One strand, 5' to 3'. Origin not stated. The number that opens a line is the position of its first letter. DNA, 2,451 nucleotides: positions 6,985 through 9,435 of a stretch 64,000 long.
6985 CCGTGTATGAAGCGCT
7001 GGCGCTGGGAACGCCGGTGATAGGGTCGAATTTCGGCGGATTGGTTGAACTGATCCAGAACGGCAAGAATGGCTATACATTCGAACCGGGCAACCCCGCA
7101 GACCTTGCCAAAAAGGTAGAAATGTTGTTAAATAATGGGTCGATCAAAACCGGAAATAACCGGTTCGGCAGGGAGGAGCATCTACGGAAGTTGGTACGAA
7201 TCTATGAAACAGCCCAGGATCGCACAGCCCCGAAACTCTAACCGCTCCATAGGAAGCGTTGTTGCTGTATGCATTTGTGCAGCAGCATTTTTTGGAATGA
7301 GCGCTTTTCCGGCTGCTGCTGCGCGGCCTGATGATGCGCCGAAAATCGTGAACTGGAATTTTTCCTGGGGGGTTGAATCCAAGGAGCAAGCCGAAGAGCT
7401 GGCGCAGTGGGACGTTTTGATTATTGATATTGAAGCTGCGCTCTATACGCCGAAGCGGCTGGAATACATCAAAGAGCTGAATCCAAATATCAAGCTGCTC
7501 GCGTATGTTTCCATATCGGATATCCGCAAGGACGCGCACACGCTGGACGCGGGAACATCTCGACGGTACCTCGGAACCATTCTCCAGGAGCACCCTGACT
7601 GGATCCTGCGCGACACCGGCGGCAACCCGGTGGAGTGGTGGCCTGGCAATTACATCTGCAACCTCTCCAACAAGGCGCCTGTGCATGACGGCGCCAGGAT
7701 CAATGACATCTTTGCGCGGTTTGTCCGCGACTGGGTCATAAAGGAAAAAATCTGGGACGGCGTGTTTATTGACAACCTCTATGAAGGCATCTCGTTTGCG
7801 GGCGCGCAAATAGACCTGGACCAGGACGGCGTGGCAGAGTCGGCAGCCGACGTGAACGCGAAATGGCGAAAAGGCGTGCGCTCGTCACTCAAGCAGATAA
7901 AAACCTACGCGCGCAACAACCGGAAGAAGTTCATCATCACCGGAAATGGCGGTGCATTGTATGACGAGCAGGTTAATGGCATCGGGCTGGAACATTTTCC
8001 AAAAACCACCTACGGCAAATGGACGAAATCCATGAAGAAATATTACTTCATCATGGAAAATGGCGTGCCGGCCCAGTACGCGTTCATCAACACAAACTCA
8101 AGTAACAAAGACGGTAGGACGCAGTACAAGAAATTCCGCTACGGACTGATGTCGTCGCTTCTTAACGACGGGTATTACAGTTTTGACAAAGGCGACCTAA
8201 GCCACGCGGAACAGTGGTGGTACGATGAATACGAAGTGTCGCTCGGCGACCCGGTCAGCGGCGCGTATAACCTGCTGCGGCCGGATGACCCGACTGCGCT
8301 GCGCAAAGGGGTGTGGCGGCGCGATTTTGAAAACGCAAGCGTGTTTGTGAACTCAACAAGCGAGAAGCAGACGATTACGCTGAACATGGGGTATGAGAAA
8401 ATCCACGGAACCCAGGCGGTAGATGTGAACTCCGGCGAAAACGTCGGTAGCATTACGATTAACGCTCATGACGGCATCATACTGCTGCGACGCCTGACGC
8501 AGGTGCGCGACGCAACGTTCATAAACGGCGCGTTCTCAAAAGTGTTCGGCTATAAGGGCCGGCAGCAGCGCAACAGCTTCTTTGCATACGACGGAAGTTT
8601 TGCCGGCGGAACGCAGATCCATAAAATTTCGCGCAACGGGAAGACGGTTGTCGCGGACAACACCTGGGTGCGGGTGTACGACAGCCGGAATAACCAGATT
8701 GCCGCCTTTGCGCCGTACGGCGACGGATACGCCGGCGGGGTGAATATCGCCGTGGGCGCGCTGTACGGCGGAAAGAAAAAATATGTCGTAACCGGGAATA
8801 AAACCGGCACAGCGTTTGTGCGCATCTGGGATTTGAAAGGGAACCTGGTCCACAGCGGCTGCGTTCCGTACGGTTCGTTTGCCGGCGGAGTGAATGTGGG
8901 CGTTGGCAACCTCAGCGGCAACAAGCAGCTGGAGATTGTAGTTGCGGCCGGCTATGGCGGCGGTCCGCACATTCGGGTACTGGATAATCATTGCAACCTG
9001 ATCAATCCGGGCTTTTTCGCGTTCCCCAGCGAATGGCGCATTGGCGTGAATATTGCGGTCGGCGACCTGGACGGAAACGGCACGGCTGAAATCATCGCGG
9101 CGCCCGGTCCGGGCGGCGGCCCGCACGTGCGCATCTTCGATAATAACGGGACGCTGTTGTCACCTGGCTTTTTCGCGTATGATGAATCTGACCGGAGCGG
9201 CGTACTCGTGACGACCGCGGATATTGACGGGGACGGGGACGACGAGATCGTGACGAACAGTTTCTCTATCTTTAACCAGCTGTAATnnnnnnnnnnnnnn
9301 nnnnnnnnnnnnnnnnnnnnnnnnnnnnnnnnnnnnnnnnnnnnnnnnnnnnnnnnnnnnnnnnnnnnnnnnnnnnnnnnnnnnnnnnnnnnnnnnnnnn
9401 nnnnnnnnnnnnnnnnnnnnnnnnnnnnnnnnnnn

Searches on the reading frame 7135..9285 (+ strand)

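Call 44: search_protein_families(library=pfam, proteins=[window:7135-9285:+], max_evalue=0.00001)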
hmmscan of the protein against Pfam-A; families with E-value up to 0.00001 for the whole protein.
window:7135-9285:+ (716 aa): 2 families
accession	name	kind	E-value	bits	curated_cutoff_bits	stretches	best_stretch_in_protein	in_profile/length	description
PF14885.12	GHL15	-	7.9e-33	115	27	1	113-401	1-270/271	Hypothetical glycosyl hydrolase family 15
PF13517.12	FG-GAP_3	-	2.2e-07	31.8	26.9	1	644-706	1-60/61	FG-GAP-like repeat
